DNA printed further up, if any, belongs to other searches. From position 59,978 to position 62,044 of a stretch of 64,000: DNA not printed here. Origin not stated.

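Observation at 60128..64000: Tandem class II ribonucleotide reductase paralogs; the upstream copy has lost the N-x-C-x-E and redox-cysteine residues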

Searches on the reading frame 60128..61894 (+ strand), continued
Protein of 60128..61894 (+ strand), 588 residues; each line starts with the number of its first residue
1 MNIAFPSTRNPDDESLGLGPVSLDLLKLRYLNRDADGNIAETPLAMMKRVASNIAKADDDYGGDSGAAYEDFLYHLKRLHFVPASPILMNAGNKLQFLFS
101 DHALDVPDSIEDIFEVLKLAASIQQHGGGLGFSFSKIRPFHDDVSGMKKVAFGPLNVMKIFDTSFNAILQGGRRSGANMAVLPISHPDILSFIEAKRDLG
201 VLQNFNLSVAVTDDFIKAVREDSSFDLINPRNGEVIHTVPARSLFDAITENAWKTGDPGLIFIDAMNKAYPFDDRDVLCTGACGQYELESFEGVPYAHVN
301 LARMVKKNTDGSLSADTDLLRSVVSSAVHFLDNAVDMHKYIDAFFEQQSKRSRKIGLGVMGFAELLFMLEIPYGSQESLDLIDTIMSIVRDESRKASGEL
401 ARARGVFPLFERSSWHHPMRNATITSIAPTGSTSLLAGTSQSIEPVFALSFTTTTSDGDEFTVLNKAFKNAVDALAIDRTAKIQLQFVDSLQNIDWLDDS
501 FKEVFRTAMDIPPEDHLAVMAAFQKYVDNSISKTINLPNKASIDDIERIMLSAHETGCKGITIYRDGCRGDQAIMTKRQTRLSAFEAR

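Call 14: find_encoding_contigs(protein=P0006, flank=10000, max_places=3)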
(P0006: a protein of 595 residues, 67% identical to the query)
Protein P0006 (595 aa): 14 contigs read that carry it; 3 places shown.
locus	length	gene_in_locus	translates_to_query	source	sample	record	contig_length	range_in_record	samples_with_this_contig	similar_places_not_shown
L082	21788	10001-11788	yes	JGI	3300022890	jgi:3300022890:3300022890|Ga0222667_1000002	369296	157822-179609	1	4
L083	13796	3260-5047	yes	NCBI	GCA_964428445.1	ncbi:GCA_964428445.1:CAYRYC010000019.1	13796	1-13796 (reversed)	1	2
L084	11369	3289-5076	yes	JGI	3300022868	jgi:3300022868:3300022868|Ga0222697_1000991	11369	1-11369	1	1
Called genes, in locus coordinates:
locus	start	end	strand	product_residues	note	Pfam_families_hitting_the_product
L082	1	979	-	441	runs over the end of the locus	-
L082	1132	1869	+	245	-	-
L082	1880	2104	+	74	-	-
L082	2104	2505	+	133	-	-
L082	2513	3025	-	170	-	PF06414:Zeta_toxin (weak), PF13671:AAA_33 (weak)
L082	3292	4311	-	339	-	PF26550:Tricorn_2nd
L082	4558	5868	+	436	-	PF00753:Lactamase_B, PF12706:Lactamase_B_2, PF22505:RNase_J_b_CASP, PF07521:RMMBL (weak)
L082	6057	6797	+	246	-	PF00705:PCNA_N, PF04005:Hus1 (faint), PF02747:PCNA_C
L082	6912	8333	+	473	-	PF22025:ThiI_fer, PF02926:THUMP, PF02568:ThiI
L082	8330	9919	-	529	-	PF03321:GH3, PF23571:GH3_M, PF23572:GH3_C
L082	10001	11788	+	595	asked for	PF00317:Ribonuc_red_lgN, PF02867:Ribonuc_red_lgC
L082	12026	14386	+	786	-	PF00317:Ribonuc_red_lgN (weak), PF02867:Ribonuc_red_lgC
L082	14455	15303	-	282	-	-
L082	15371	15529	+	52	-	-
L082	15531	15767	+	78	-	-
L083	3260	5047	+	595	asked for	PF00317:Ribonuc_red_lgN, PF02867:Ribonuc_red_lgC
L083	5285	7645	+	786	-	PF00317:Ribonuc_red_lgN (weak), PF02867:Ribonuc_red_lgC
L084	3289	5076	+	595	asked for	PF00317:Ribonuc_red_lgN, PF02867:Ribonuc_red_lgC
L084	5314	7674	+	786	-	PF00317:Ribonuc_red_lgN (weak), PF02867:Ribonuc_red_lgC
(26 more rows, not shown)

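Call 15: find_encoding_contigs(protein=P0041, flank=10000, max_places=3)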
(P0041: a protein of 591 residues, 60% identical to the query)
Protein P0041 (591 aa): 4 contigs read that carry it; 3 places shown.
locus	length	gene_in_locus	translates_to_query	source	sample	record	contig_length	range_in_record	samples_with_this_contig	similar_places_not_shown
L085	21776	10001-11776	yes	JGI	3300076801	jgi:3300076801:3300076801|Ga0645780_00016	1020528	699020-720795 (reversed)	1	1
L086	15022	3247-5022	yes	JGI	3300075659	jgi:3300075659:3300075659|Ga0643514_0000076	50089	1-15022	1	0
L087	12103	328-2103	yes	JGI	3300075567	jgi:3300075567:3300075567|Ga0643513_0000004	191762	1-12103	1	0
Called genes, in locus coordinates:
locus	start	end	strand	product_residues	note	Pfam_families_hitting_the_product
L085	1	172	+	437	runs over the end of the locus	PF00753:Lactamase_B, PF23023:Anti-Pycsar_Apyc1 (faint), PF12706:Lactamase_B_2, PF22505:RNase_J_b_CASP, PF07521:RMMBL (weak)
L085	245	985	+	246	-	PF00705:PCNA_N, PF02144:Rad1, PF02747:PCNA_C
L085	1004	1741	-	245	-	PF01978:TrmB, PF11495:TrmB_EBD_N (weak), PF13091:PLDc_2 (weak)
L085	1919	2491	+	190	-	-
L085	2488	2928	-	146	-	PF04471:Mrr_cat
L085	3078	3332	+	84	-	PF14358:DUF4405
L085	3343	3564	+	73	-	PF27309:MJ0753_N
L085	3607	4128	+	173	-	PF00210:Ferritin (weak), PF02915:Rubrerythrin, PF21349:RUBY_RBDX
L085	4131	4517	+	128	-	PF06397:Desulfoferrod_N, PF01880:Desulfoferrodox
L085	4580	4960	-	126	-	-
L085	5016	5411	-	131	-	PF22751:DUF488-N3a, PF04343:DUF488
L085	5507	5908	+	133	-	-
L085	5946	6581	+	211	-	PF00702:Hydrolase, PF06888:Put_Phosphatase (faint), PF12710:HAD, PF13419:HAD_2, PF08282:Hydrolase_3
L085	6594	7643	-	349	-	PF01544:CorA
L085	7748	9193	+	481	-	PF22025:ThiI_fer, PF02926:THUMP, PF02568:ThiI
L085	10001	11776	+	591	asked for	PF00317:Ribonuc_red_lgN, PF02867:Ribonuc_red_lgC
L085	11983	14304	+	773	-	PF00317:Ribonuc_red_lgN, PF02867:Ribonuc_red_lgC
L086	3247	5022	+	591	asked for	PF00317:Ribonuc_red_lgN, PF02867:Ribonuc_red_lgC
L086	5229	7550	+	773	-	PF00317:Ribonuc_red_lgN, PF02867:Ribonuc_red_lgC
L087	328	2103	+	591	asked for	PF00317:Ribonuc_red_lgN, PF02867:Ribonuc_red_lgC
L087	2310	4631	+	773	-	PF00317:Ribonuc_red_lgN, PF02867:Ribonuc_red_lgC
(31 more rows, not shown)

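Call 25: find_encoding_contigs(protein=P0045, flank=10000, max_places=2)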
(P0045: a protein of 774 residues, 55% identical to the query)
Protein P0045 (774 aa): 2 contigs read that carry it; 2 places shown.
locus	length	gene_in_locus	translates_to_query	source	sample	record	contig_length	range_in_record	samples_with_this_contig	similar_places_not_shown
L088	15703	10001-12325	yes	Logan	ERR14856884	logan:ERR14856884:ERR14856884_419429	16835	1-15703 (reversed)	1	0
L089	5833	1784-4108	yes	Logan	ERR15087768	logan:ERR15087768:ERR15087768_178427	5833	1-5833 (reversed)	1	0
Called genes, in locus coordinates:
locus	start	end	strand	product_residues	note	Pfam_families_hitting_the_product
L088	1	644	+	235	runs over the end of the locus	PF01163:RIO1, PF00069:Pkinase (weak)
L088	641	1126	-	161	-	PF00149:Metallophos (weak), PF12850:Metallophos_2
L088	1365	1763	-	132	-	PF21485:IF5A-like_N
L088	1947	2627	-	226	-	-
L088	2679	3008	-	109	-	-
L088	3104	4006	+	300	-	PF01555:N6_N4_Mtase, PF09445:Methyltransf_15 (faint), PF03602:Cons_hypoth95 (faint), PF01170:UPF0020, PF11599:AviRa (faint), PF13847:Methyltransf_31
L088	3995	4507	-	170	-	-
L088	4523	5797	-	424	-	-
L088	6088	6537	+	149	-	PF22811:Zn_ribbon_NrdR, PF03477:ATP-cone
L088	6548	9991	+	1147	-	PF08471:Ribonuc_red_2_N, PF02867:Ribonuc_red_lgC, PF12637:TSCPD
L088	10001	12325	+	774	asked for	PF01923:Cob_adeno_trans, PF00317:Ribonuc_red_lgN, PF02867:Ribonuc_red_lgC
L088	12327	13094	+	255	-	PF00753:Lactamase_B, PF23023:Anti-Pycsar_Apyc1 (weak), PF12706:Lactamase_B_2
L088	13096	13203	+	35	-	-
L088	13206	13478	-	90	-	-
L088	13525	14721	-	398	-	PF04055:Radical_SAM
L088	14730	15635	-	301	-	PF23023:Anti-Pycsar_Apyc1, PF00753:Lactamase_B, PF12706:Lactamase_B_2 (weak)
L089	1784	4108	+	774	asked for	PF01923:Cob_adeno_trans, PF00317:Ribonuc_red_lgN, PF02867:Ribonuc_red_lgC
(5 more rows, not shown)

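Call 26: find_encoding_contigs(protein=P0049, flank=10000, max_places=2)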
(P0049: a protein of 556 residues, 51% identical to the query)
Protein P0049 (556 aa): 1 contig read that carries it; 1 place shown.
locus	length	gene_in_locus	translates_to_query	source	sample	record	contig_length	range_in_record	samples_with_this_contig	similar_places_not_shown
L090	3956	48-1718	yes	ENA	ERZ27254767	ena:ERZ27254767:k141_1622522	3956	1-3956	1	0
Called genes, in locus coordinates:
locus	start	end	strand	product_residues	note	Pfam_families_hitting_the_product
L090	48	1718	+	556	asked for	PF00317:Ribonuc_red_lgN, PF02867:Ribonuc_red_lgC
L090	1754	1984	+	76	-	-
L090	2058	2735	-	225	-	-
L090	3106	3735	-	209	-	-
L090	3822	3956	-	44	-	?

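Call 27: find_encoding_contigs(protein=P0044, flank=10000, max_places=2)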
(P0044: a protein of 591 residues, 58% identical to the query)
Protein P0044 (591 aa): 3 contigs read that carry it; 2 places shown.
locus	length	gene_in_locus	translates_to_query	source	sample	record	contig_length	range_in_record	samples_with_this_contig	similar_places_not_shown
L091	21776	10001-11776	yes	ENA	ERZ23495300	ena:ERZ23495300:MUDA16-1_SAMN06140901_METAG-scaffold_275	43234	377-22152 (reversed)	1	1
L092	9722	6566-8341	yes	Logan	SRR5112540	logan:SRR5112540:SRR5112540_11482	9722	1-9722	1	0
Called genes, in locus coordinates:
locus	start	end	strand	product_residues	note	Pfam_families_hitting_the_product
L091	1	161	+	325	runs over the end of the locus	PF00005:ABC_tran, PF13304:AAA_21 (weak)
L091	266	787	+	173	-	PF00210:Ferritin (faint), PF02915:Rubrerythrin, PF23458:DUF7130 (weak), PF21349:RUBY_RBDX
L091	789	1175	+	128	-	PF06397:Desulfoferrod_N, PF01880:Desulfoferrodox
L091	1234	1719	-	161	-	PF13527:Acetyltransf_9 (weak), PF13673:Acetyltransf_10, PF00583:Acetyltransf_1, PF13508:Acetyltransf_7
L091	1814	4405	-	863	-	PF01326:PPDK_N, PF00391:PEP-utilizers, PF02896:PEP-utilizers_C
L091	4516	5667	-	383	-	PF00266:Aminotran_5, PF00155:Aminotran_1_2 (faint), PF01212:Beta_elim_lyase (weak)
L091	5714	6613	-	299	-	PF13462:Thioredoxin_4, PF01323:DSBA (weak)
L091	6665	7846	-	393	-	PF22769:DCD (faint)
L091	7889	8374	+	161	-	-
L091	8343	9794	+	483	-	PF22025:ThiI_fer, PF02926:THUMP, PF02568:ThiI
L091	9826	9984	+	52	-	-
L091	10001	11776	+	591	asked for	PF00317:Ribonuc_red_lgN, PF02867:Ribonuc_red_lgC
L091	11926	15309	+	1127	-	PF08471:Ribonuc_red_2_N, PF02867:Ribonuc_red_lgC, PF20772:TACO1_YebC_N (weak), PF02867:Ribonuc_red_lgC, PF12637:TSCPD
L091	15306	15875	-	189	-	PF01923:Cob_adeno_trans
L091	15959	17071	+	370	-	PF05833:NFACT_N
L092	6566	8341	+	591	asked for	PF00317:Ribonuc_red_lgN, PF02867:Ribonuc_red_lgC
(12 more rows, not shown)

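Call 36: search_protein_representatives(alignment_id=A1)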
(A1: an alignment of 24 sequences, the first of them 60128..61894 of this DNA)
Query: 24 sequences, 588 profile positions. Proteins with E-value up to 0.001 (for the whole library): 25690; up to 1e-10: 17852; up to 1e-30: 9501. The best 150 are listed.
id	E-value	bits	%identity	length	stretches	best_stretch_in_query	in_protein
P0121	0.0e+00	1116.0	-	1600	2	20-585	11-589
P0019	0.0e+00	1064.0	-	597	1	5-587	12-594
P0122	0.0e+00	1032.1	-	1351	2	19-575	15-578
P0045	1.6e-290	981.2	-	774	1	5-586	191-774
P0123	3.6e-197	672.9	-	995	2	130-585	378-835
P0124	5.8e-195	665.6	-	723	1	17-575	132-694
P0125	3.0e-193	660.0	-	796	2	18-583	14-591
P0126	1.3e-191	654.5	-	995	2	6-283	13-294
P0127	4.0e-191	653.0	-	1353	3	278-583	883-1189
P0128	6.9e-191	652.2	-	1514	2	298-578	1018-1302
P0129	7.1e-191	652.2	-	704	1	11-574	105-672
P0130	2.2e-190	650.5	-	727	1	18-576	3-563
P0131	3.5e-188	643.3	-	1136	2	130-574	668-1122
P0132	5.6e-188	642.6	-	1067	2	19-283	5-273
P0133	2.5e-187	640.4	-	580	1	17-575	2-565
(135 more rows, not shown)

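Call 42: find_encoding_contigs(protein=P0018, flank=6000, max_places=1)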
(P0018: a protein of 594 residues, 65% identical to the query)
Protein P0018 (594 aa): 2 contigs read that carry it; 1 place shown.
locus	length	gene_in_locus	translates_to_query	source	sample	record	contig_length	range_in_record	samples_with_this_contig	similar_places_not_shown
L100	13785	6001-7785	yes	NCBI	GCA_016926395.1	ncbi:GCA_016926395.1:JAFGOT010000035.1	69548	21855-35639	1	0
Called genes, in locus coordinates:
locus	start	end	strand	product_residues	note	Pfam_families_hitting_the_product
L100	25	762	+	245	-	PF00705:PCNA_N, PF02144:Rad1 (faint), PF04139:Rad9 (weak), PF02747:PCNA_C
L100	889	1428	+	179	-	PF07690:MFS_1, PF12832:MFS_1_like (weak)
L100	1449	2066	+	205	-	PF07690:MFS_1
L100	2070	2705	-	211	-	-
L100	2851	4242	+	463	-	PF02926:THUMP (weak), PF02568:ThiI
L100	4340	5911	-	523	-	PF03321:GH3, PF23571:GH3_M, PF23572:GH3_C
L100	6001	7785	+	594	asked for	PF00317:Ribonuc_red_lgN, PF02867:Ribonuc_red_lgC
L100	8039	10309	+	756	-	PF00317:Ribonuc_red_lgN (faint), PF02867:Ribonuc_red_lgC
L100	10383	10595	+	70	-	-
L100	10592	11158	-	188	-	PF01923:Cob_adeno_trans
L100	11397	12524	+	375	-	PF05833:NFACT_N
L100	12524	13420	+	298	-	PF17125:Methyltr_RsmF_N, PF01189:Methyltr_RsmB-F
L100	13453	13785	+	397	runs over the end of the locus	PF05958:tRNA_U5-meth_tr, PF05175:MTS, PF13847:Methyltransf_31 (weak)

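Call 43: find_encoding_contigs(protein=P0037, flank=6000, max_places=1)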
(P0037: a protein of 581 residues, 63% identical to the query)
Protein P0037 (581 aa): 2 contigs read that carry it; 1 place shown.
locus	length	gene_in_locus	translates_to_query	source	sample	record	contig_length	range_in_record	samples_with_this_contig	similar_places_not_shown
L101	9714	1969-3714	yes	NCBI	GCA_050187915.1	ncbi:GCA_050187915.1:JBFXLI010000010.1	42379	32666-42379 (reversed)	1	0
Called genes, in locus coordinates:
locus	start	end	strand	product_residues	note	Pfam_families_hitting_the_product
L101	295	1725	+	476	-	PF22025:ThiI_fer, PF02926:THUMP, PF02568:ThiI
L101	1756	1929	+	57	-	-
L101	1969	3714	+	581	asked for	PF00317:Ribonuc_red_lgN, PF02867:Ribonuc_red_lgC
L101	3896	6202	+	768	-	PF00317:Ribonuc_red_lgN, PF02867:Ribonuc_red_lgC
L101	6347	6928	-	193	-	PF01923:Cob_adeno_trans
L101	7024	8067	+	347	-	PF05833:NFACT_N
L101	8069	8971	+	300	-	PF17125:Methyltr_RsmF_N, PF01189:Methyltr_RsmB-F, PF01728:FtsJ (weak), PF13847:Methyltransf_31 (faint)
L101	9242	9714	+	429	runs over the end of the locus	-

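Call 44: find_encoding_contigs(protein=P0042, flank=6000, max_places=1)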
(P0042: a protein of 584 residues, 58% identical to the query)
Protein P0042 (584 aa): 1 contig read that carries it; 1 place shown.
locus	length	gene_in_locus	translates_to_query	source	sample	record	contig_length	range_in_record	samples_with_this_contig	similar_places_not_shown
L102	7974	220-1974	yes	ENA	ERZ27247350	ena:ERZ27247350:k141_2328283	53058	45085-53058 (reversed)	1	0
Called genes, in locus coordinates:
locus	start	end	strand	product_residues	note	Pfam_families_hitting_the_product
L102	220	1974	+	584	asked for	PF00317:Ribonuc_red_lgN, PF02867:Ribonuc_red_lgC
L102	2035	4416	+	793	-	PF00317:Ribonuc_red_lgN, PF02867:Ribonuc_red_lgC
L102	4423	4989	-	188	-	PF01923:Cob_adeno_trans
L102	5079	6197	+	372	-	PF05833:NFACT_N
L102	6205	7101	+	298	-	PF17125:Methyltr_RsmF_N, PF01189:Methyltr_RsmB-F, PF13847:Methyltransf_31 (weak)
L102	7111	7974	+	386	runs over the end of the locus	PF05958:tRNA_U5-meth_tr, PF05175:MTS, PF13847:Methyltransf_31 (weak)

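Call 55: search_protein_families(library=pfam, proteins=[P0045, L081:15086-15646:-, L088:6088-6537:+], max_evalue=0.001)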
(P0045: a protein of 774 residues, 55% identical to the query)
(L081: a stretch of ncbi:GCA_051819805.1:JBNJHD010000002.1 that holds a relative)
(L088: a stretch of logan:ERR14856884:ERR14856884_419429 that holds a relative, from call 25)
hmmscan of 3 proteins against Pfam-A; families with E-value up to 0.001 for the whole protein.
P0045 (774 aa): 3 families
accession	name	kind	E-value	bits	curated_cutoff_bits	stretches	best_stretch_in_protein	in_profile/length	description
PF02867.20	Ribonuc_red_lgC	-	9.9e-113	378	23.9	2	291-602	5-345/523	Ribonucleotide reductase, barrel domain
PF01923.23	Cob_adeno_trans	-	1.3e-29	103.9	24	1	4-161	1-169/171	Cobalamin adenosyltransferase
PF00317.26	Ribonuc_red_lgN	-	9.8e-19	67.6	28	1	203-282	2-75/77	Ribonucleotide reductase, all-alpha domain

L081:15086-15646:- (186 aa): 1 family
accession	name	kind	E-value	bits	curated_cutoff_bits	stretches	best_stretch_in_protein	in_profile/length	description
PF01923.23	Cob_adeno_trans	-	3.1e-42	145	24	1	3-160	1-168/171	Cobalamin adenosyltransferase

L088:6088-6537:+ (149 aa): 2 families
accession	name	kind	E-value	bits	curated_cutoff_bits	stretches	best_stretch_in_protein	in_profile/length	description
PF03477.21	ATP-cone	-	3.2e-16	60.1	25.8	1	49-135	2-87/88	ATP cone domain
PF22811.2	Zn_ribbon_NrdR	-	3e-15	56.3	27.2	1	1-41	1-42/42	Transcriptional repressor NrdR-like, N-terminal domain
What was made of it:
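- On Functional class II ribonucleotide reductase (NrdJ): One adenosyltransferase is fused to the variant (calls 25, 55).
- A PduO-type ATR gene is present in every locus with enough flank, and a full ATR domain is fused to the variant in two independent samples: calls 25, 55. The ATR fusion (calls 25, 55) fits a client enzyme.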

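Call 61: predict_structure(alignment_id=A2)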
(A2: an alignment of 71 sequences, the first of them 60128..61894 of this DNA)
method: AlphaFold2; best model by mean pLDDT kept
length: 588 residues; sequences in the alignment: 71
mean_pLDDT: 86.6   pTM: 0.90
mean pLDDT of the five models: 86.6, 86.2, 85.2, 84.6, 84.3
residues with pLDDT >= 90: 304; 70-90: 233; 50-70: 25; < 50: 26
segments of 3 or more residues with pLDDT < 50: 1-4, 6-8, 572-588
pLDDT, mean of each block of 10 residues (from residue 1): 46 85 85 91 95 97 97 96 79 82 88 91 83 90 71 89 80 64 95 87 88 97 96 94 97 91 89 81 78 91 94 96 98 95 92 93 95 97 97 98 96 94 81 82 84 75 83 89 81 90 91 92 85 80 95 92 80 45 40
secondary structure, 60 per line:
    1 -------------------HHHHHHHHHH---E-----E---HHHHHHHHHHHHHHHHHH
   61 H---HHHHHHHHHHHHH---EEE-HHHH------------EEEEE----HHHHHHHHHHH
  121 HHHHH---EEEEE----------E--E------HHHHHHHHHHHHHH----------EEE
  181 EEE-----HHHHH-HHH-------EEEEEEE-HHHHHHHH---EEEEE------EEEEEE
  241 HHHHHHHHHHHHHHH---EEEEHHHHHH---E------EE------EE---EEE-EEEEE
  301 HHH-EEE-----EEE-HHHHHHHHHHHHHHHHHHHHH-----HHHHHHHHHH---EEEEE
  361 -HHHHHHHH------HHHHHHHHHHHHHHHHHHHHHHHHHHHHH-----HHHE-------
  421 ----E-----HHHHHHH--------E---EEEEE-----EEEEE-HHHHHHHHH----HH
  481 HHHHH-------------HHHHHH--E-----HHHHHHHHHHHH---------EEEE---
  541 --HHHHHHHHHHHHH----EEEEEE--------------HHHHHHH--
elements in order: H20-29 H43-61 H65-77 E81-83 H85-88 E101-105 H110-125 E129-133 H154-167 E178-183 H189-193 E205-211 H213-220 E224-228 E235-240 H241-255 E259-262 H263-268 E292-294 E296-300 E305-307 E313-315 H317-337 H343-352 E356-360 H362-369 H376-404 H431-437 E450-454 E460-464 H466-474 H479-485 H499-504 H513-524 E534-537 H543-555 E560-565 H580-586
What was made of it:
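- The predicted fold is confident (call 61).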
